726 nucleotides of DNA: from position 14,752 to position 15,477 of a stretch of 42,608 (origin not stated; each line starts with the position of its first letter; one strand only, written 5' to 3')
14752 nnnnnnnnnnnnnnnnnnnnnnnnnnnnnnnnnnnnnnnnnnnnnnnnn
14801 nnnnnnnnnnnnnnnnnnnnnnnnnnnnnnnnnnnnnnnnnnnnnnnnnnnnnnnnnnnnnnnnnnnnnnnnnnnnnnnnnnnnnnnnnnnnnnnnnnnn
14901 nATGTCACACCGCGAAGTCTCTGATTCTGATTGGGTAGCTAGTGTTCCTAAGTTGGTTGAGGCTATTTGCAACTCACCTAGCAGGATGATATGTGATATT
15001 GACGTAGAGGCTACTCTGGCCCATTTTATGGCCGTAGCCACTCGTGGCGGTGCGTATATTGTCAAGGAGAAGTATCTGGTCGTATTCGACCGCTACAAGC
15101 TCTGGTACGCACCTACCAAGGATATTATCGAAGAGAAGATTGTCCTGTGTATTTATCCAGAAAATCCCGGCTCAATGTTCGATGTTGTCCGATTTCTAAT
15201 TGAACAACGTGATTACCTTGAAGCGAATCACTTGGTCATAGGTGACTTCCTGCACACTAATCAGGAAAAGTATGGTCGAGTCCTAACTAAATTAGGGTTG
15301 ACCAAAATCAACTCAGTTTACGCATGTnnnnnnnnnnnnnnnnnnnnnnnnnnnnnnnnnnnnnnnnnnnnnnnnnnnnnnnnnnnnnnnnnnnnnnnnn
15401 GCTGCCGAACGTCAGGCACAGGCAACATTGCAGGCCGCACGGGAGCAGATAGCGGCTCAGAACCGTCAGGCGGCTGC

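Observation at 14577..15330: AT-rich two-gene accessory island between the RNAP and the structural genes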

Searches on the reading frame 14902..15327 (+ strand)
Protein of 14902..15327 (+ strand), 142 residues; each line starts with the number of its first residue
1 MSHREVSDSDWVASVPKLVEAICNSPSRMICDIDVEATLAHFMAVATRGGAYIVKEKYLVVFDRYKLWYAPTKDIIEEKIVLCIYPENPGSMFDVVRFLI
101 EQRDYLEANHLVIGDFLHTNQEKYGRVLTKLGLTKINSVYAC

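Call 6: search_protein_families(library=pfam, proteins=[window:14902-15327:+], max_evalue=0.1)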
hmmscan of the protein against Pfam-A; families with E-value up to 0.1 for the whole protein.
window:14902-15327:+ (142 aa): 0 families

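Call 9: search_dna_similar(query=window:14902-15327:+, collection=phages, mode=protein, max_evalue=1, max_rows=40)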
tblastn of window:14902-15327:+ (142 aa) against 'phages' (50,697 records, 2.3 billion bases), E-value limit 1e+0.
Records with a match: 14; places in all: 14; records where one place covers at least 80% of the query: 8.
Best place of each record, by identity: >=99% 2; <60% 12.
By first word of the organism name: Caulobacter 5; Brevundimonas 3; Escherichia 2; Ralstonia 2; Sphingomonas 2.
By host as written in the record: Escherichia coli 3-104 2; Brevundimonas sp. Brv2 2; Caulobacter vibrioides CB15 2; Caulobacter vibrioides 2; Sphingomonas paucimobilis 121220007-2 2; Caulobacter crescentus 1; Brevundimonas pondensis LVF1 1; Ralstonia solanacearum T394 1; and 1 more.
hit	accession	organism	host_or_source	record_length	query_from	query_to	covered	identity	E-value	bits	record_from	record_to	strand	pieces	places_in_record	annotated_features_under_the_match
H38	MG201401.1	Escherichia phage PGT2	Escherichia coli 3-104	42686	1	142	100%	100.0%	2e-92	297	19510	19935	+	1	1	hypothetical protein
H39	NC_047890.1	Escherichia phage PGT2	Escherichia coli 3-104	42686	1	142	100%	100.0%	2e-92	297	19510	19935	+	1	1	hypothetical protein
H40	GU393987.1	Caulobacter phage Cd1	Caulobacter crescentus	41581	12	133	86%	36.0%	9e-6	49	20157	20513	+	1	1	conserved hypothetical protein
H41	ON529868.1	Brevundimonas phage vB_BpoS-Babayka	Brevundimonas pondensis LVF1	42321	12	133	86%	35.2%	3e-6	50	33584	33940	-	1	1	hypothetical protein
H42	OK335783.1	Brevundimonas phage BC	Brevundimonas sp. Brv2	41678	1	133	94%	29.6%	7e-3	41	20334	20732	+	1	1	hypothetical protein (x2)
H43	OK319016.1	Brevundimonas phage AA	Brevundimonas sp. Brv2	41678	1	133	94%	29.6%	7e-3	41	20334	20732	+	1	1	hypothetical protein (x2)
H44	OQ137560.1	Caulobacter phage ERS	Caulobacter vibrioides CB15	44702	33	133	71%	36.2%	7e-2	38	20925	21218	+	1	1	ERS_gp036: hypothetical protein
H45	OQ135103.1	Caulobacter phage BL199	Caulobacter vibrioides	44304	51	133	58%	39.1%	2e-1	37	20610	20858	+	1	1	BL199_gp031: hypothetical protein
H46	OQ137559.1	Caulobacter phage DCM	Caulobacter vibrioides CB15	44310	51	133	58%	39.1%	2e-1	37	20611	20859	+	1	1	DCM_gp032: hypothetical protein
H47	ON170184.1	Ralstonia phage YO106_1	Ralstonia solanacearum T394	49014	5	133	91%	25.0%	4e-1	36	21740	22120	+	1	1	record has no annotation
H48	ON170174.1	Ralstonia phage YO102_1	Ralstonia solanacearum T334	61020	5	133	91%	25.0%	4e-1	36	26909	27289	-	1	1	record has no annotation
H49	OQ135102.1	Caulobacter phage BL198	Caulobacter vibrioides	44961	51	133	58%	36.5%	9e-1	35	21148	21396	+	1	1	BL198_gp035: hypothetical protein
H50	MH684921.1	Sphingomonas phage Scott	Sphingomonas paucimobilis 121220007-2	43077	51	136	61%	29.1%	4e-1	36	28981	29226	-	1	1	hypothetical protein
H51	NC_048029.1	Sphingomonas phage Scott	Sphingomonas paucimobilis 121220007-2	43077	51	136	61%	29.1%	4e-1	36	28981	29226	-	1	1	hypothetical protein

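Call 12: search_protein_families(library=phrogs, proteins=[window:14902-15327:+], max_evalue=0.1)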
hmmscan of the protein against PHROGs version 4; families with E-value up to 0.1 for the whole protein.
window:14902-15327:+ (142 aa): 2 families
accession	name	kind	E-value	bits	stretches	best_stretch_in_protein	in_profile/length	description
phrog_37045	-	unknown function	1.2e-101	337.8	1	1-142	3-144/144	-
phrog_6472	-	unknown function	6.8e-14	53.3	1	27-140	35-144/149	-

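Call 13: find_homologous_proteins(query=window:14902-15327:+, max_evalue=0.01)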
Query window:14902-15327:+ (142 aa): 7 proteins with E <= 0.01 among 17 candidates.
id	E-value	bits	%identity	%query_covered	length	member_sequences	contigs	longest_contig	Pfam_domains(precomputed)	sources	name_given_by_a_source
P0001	1.6e-83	296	94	100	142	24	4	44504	-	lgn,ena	-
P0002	3.6e-76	272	83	100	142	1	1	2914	-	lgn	-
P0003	5.1e-74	265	83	100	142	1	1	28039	-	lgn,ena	-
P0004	6.5e-53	196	60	100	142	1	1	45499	-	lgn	-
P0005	1.6e-51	192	58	100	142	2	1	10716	-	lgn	-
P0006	9.5e-46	173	54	99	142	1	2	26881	-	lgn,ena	-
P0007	2.1e-43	166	55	98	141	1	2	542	-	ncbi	-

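Call 15: find_encoding_contigs(protein=P0004, flank=6000, max_places=2)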
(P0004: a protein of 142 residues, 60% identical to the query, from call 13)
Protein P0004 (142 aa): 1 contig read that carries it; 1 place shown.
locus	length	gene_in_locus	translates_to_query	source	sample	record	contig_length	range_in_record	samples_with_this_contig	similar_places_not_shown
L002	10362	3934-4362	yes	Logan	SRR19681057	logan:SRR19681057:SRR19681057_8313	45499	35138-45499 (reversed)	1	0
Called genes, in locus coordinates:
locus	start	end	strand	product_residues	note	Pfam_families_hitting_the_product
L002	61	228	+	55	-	-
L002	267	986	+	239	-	-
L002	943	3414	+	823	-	PF14700:RPOL_N, PF00940:RNA_pol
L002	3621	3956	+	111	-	-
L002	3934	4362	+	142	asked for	-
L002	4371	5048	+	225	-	-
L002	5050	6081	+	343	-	-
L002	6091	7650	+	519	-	PF12236:Head-tail_con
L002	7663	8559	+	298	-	-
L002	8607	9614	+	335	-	PF25209:Phage_capsid_4 (weak), PF21703:Gp10A-like (weak)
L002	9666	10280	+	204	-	PF17212:Tube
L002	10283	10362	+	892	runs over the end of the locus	PF25675:Phage_nozzle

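Call 17: find_encoding_contigs(protein=P0006, flank=6000, max_places=2)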
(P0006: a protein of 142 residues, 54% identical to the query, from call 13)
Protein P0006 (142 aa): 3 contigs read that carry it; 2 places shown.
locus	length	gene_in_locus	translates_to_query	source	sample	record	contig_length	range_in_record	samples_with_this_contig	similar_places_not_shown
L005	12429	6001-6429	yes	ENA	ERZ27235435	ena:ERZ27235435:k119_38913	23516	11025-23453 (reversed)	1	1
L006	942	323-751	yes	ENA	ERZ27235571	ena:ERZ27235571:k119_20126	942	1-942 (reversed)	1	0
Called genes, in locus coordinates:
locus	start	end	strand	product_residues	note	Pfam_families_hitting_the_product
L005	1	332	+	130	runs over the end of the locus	?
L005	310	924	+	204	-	PF26128:Gad2 (weak)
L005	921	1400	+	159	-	PF02945:Endonuclease_7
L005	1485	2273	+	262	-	PF13482:RNase_H_2 (weak)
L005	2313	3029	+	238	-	PF21448:DNMK (faint)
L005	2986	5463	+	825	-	PF14700:RPOL_N (weak), PF00940:RNA_pol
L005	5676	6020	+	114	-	-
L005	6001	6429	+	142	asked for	-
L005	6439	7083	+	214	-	-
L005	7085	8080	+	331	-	-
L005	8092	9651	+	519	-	PF12236:Head-tail_con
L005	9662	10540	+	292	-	-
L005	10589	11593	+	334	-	PF25209:Phage_capsid_4 (weak)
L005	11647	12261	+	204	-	PF17212:Tube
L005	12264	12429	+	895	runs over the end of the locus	PF25675:Phage_nozzle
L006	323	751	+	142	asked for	-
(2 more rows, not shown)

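Call 25: search_protein_families(library=pfam, proteins=[L002:3934-4359:+, L005:6001-6426:+], max_evalue=5)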
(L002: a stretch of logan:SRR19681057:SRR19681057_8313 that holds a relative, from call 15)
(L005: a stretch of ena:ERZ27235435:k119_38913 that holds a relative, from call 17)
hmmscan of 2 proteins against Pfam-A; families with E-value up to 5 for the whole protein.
L002:3934-4359:+ (142 aa): 1 family
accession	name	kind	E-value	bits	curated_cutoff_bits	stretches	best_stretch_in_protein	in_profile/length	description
PF25550.1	DUF7928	-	0.15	12.1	27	1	45-88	109-152/160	Domain of unknown function (DUF7928)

L005:6001-6426:+ (142 aa): 1 family
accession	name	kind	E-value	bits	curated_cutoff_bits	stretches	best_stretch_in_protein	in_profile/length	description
PF25550.1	DUF7928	-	0.24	11.3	27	1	47-84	111-148/160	Domain of unknown function (DUF7928)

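Call 42: get_annotated_region(hit=H40, flank=3500)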
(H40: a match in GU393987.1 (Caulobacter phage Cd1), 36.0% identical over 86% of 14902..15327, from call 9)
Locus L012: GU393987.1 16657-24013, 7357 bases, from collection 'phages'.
description: Caulobacter phage Cd1 genomic sequence.
organism: Caulobacter phage Cd1 (NCBI taxid 718008)
taxonomy: Viruses; Duplodnaviria; Heunggongvirae; Uroviricota; Caudoviricetes; Autographiviridae
host: Caulobacter crescentus; source: -; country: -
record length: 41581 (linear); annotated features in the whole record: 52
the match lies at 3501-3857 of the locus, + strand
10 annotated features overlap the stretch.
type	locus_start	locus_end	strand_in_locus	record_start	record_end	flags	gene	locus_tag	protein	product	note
CDS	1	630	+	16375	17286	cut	-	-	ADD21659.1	ATP-dependent DNA ligase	similar to NP_858978.1 DNA ligase; minimal catalytic domain Xanthomonas phage Xp10 and YP_453588.1 putative ...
CDS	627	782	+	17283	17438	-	-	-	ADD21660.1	hypothetical protein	-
CDS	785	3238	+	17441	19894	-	-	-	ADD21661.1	DNA-dependent RNA polymerase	similar to YP_002213715.1 DNA-directed RNA polymerase Ralstonia phage RSB1 and YP_002922649.1 P35 Xanthomonas phage ...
CDS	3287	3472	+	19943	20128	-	-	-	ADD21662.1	conserved hypothetical protein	similar to YP_002213716.1 hypothetical protein RSB1_gp27 Ralstonia phage RSB1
CDS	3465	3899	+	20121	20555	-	-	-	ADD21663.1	conserved hypothetical protein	similar to YP_002213717.1 hypothetical protein RSB1_gp28 Ralstonia phage RSB1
CDS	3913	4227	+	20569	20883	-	-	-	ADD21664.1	hypothetical protein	-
CDS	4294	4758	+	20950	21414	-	-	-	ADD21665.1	hypothetical protein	-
CDS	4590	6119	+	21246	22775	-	-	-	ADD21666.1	head-to-tail joining protein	similar to YP_002213719.1 head portal-like protein Ralstonia phage RSB1 and YP_654130.1 29 Enterobacteria phage K1-5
CDS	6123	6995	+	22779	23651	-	-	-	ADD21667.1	scaffold-like protein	similar to YP_002213720.1 scaffolding-like protein Ralstonia phage RSB1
CDS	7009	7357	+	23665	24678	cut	-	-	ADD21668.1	putative major capsid protein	similar to YP_002213721.1 major capsid-like protein Ralstonia phage RSB1 and YP_001039668.1 major capsid-like protein ...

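Call 43: get_annotated_region(hit=H41, flank=3500)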
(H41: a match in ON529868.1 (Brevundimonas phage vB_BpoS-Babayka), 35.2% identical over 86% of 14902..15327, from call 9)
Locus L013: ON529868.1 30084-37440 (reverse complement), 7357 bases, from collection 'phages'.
description: Brevundimonas phage vB_BpoS-Babayka, complete genome.
organism: Brevundimonas phage vB_BpoS-Babayka (NCBI taxid 2948596)
taxonomy: Viruses; Duplodnaviria; Heunggongvirae; Uroviricota; Caudoviricetes; Autographiviridae
host: Brevundimonas pondensis LVF1; source: sewage; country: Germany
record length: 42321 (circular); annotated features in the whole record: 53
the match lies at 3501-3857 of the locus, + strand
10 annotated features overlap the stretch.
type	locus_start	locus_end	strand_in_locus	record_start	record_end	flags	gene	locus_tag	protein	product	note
CDS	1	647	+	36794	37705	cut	-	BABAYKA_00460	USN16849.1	DNA ligase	-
CDS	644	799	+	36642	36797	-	-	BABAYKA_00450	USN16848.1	hypothetical protein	-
CDS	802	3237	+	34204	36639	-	-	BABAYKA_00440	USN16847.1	RNA polymerase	T7 RNA polymerase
CDS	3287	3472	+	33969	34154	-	-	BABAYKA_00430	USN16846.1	hypothetical protein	-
CDS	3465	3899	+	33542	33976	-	-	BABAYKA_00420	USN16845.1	hypothetical protein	-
CDS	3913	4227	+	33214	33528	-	-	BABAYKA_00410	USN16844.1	hypothetical protein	-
CDS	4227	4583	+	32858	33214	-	-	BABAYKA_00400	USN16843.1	hypothetical protein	-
CDS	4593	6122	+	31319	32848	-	-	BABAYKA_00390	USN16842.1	portal protein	-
CDS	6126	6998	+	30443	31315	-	-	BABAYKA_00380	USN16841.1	capsid assembly scaffolding protein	-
CDS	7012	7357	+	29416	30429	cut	-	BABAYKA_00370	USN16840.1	minor capsid protein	-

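Call 44: get_annotated_region(hit=H42, flank=3500)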
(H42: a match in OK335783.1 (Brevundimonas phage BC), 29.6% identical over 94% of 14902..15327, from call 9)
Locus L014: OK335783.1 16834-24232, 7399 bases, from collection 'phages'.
description: Brevundimonas phage BC, complete genome.
organism: Brevundimonas phage BC (NCBI taxid 2880898)
taxonomy: Viruses; Duplodnaviria; Heunggongvirae; Uroviricota; Caudoviricetes; Autographiviridae
host: Brevundimonas sp. Brv2; source: Congaree River; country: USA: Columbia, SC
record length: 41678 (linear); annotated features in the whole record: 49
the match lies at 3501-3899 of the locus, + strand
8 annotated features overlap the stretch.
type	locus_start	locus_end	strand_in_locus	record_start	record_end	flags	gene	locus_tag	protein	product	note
CDS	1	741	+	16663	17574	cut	-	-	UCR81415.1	DNA ligase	-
CDS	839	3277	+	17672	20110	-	-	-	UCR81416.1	DNA-directed RNA polymerase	-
CDS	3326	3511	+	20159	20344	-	-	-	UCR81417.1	hypothetical protein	-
CDS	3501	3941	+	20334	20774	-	-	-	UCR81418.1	hypothetical protein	-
CDS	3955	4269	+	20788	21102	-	-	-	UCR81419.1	hypothetical protein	-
CDS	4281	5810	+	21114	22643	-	-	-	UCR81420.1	head-to-tail connector protein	collar, head-to-tail connector protein Gp8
CDS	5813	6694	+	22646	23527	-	-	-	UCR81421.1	scaffold-like protein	-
CDS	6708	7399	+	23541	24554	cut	-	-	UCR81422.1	capsid and scaffold protein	-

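Call 45: get_annotated_region(hit=H51, flank=3500)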
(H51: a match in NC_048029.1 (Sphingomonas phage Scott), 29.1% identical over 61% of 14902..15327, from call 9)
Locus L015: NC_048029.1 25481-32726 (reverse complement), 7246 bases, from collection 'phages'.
description: Sphingomonas phage Scott isolate SPS, complete genome.
organism: Sphingomonas phage Scott (NCBI taxid 2282912)
taxonomy: Viruses; Duplodnaviria; Heunggongvirae; Uroviricota; Caudoviricetes; Autographiviridae; Scottvirus; Scottvirus scott
host: Sphingomonas paucimobilis 121220007-2; source: lake water from Lake Champlain; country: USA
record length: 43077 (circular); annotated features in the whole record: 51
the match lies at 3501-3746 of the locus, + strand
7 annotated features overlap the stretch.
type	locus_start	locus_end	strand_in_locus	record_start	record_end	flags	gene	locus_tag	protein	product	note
CDS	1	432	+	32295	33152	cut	-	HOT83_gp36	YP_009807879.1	DNA ligase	-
CDS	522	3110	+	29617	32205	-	-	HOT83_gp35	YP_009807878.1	RNA polymerase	-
CDS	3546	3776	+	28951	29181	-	-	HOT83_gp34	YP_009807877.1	hypothetical protein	-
CDS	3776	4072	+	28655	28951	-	-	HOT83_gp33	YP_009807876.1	hypothetical protein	-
CDS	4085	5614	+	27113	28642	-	-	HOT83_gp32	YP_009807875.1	head-tail adaptor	-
CDS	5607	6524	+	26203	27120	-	-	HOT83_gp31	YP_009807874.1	head scaffolding protein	-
CDS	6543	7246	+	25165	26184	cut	-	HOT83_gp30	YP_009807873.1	major head protein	Original Glimmer call @bp 26184 has strength 14.49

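Call 57: find_homologous_proteins(query=A1, max_evalue=0.001)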
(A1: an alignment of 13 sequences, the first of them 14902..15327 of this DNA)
Query A1 (13 sequences) (142 aa, profile of the alignment): 28 proteins with E <= 0.001 among 1693 candidates.
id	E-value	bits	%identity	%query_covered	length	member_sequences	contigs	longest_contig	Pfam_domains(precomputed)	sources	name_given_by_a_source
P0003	7.9e-63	229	83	100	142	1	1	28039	-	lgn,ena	-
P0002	9.1e-63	228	83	100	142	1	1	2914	-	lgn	-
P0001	2.0e-62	227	94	100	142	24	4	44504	-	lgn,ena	-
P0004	1.8e-59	218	60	100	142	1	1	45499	-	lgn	-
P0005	6.9e-59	216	58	100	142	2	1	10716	-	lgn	-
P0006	1.3e-55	205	54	99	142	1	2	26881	-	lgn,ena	-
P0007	3.8e-55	204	55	98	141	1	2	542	-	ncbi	-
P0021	9.6e-46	173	35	92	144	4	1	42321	-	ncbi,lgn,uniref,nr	ncbi:hypothetical protein BABAYKA_00420 [Brevundimonas phage vB_BpoS-Babayka]|uniref:Uncharacterized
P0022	9.4e-45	170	30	94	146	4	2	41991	-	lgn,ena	-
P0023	5.0e-41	158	35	58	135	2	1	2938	-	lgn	-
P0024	3.5e-39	152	35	59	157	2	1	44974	-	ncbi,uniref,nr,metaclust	ncbi:hypothetical protein CPT_Percy35 [Caulobacter phage Percy]|uniref:Uncharacterized protein n=1 T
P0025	5.8e-38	148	36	31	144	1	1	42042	-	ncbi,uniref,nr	ncbi:hypothetical protein HOR55_gp21 [Ralstonia phage RS-PII-1]|uniref:Uncharacterized protein n=1 T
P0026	8.2e-37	144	39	59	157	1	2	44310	-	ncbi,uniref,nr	ncbi:hypothetical protein [Caulobacter phage DCM]|uniref:Uncharacterized protein n=1 Tax=Caulobacter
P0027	2.2e-36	143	36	59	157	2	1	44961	-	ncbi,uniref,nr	ncbi:hypothetical protein [Caulobacter phage BL198]|uniref:Uncharacterized protein n=1 Tax=Caulobact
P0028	1.4e-33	134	35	78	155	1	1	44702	-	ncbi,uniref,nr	ncbi:hypothetical protein [Caulobacter phage ERS]|uniref:Uncharacterized protein n=1 Tax=Caulobacter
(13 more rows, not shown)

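Call 62: search_solved_structures(query=A4, max_evalue=10, show_alignments=2)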
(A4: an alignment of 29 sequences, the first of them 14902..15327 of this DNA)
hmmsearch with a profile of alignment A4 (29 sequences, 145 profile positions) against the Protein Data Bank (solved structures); distinct sequences matched with E-value up to 10: 0.

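Call 67: predict_structure(alignment_id=A4)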
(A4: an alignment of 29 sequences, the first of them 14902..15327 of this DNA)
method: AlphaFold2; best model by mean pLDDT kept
length: 142 residues; sequences in the alignment: 29
mean_pLDDT: 90.3   pTM: 0.84
mean pLDDT of the five models: 90.3, 88.1, 85.7, 84.2, 83.2
residues with pLDDT >= 90: 94; 70-90: 43; 50-70: 5; < 50: 0
segments of 3 or more residues with pLDDT < 50: none
pLDDT, mean of each block of 10 residues (from residue 1): 92 93 74 86 93 97 93 94 94 93 95 84 87 89 92
secondary structure, 60 per line:
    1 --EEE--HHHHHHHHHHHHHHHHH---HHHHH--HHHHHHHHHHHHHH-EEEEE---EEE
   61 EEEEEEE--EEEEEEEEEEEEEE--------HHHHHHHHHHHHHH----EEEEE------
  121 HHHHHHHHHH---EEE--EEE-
elements in order: E3-5 H8-24 H28-32 H35-48 E50-54 E58-67 E70-83 H92-105 E110-114 H121-130 E134-136 E139-141

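Call 70: fold_search(model_id=the predicted structure, library=pdb)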
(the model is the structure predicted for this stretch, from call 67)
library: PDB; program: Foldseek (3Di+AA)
matches with E <= 10: 928; with E <= 0.001: 1
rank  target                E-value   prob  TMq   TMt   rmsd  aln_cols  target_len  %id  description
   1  4mbu_B                7.9e-04  1.00  0.71  0.64   3.8       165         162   13  Crystal structure of N-acetyltransferase from Staphylococcus aureus Mu50 (released 2014-09-03)
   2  7rb3_A                1.0e-03  1.00  0.54  0.53   5.7       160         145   12  Cryo-EM structure of human binary NatC complex with a Bisubstrate inhibitor (released 2023-01-11)
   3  4mbu_A                1.2e-03  1.00  0.71  0.63   3.8       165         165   13  Crystal structure of N-acetyltransferase from Staphylococcus aureus Mu50 (released 2014-09-03)
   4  3dr8_B                1.2e-03  1.00  0.66  0.56   4.2       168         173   14  Structure of yncA, a putative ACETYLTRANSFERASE from Salmonella typhimurium with its cofactor Acetyl-CoA (released 2008-08-12)
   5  3dr8_A                1.5e-03  1.00  0.67  0.57   5.4       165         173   14  Structure of yncA, a putative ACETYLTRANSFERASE from Salmonella typhimurium with its cofactor Acetyl-CoA (released 2008-08-12)
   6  6yzz                  1.5e-03  1.00  0.64  0.61   4.4       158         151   11  Arabidopsis thaliana Naa50 in complex with AcCoA (released 2020-12-30)
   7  7mx2_A                1.9e-03  1.00  0.61  0.58   5.2       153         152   10  Cryo-EM structure of human ternary NatC complex with a Bisubstrate inhibitor (released 2022-12-14)
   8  6v3t_A                3.0e-03  1.00  0.68  0.48   5.6       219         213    8  X-Ray Crystal Structure of Tribolium castaneum Arylalkylamine N-acyltransferase in Complex with Acetyl-CoA (released 2020-02-05)
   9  3dr6_C                3.0e-03  1.00  0.64  0.55   4.2       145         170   16  Structure of yncA, a putative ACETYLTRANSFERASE from Salmonella typhimurium (released 2008-09-09)
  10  3d3s_B                3.2e-03  0.99  0.48  0.46   5.8       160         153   11  Crystal structure of L-2,4-diaminobutyric acid acetyltransferase from Bordetella parapertussis (released 2008-07-15)
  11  1yvo_A                3.4e-03  1.00  0.70  0.61   4.9       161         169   10  hypothetical acetyltransferase from P.aeruginosa PA01 (released 2005-03-29)
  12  3h4q                  3.4e-03  1.00  0.64  0.63   5.0       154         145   13  Crystal structure of putative acetyltransferase (NP_371943.1) from STAPHYLOCOCCUS AUREUS MU50 at 2.50 A resolution (released 2009-05-05)
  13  6ag4                  3.8e-03  1.00  0.54  0.50   5.7       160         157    9  Crystal structure of Ard1 N-terminal acetyltransferase H88A/E127A mutant from Sulfolobus solfataricus (released 2019-08-14)
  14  5nnp_B                4.3e-03  1.00  0.53  0.45   5.5       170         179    9  Structure of Naa15/Naa10 bound to HypK-THB (released 2017-06-14)
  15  4e0a_A                4.6e-03  1.00  0.64  0.59   4.6       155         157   13  Crystal Structure of the mutant F44R BH1408 protein from Bacillus halodurans, Northeast Structural Genomics Consortium (released 2012-05-02)
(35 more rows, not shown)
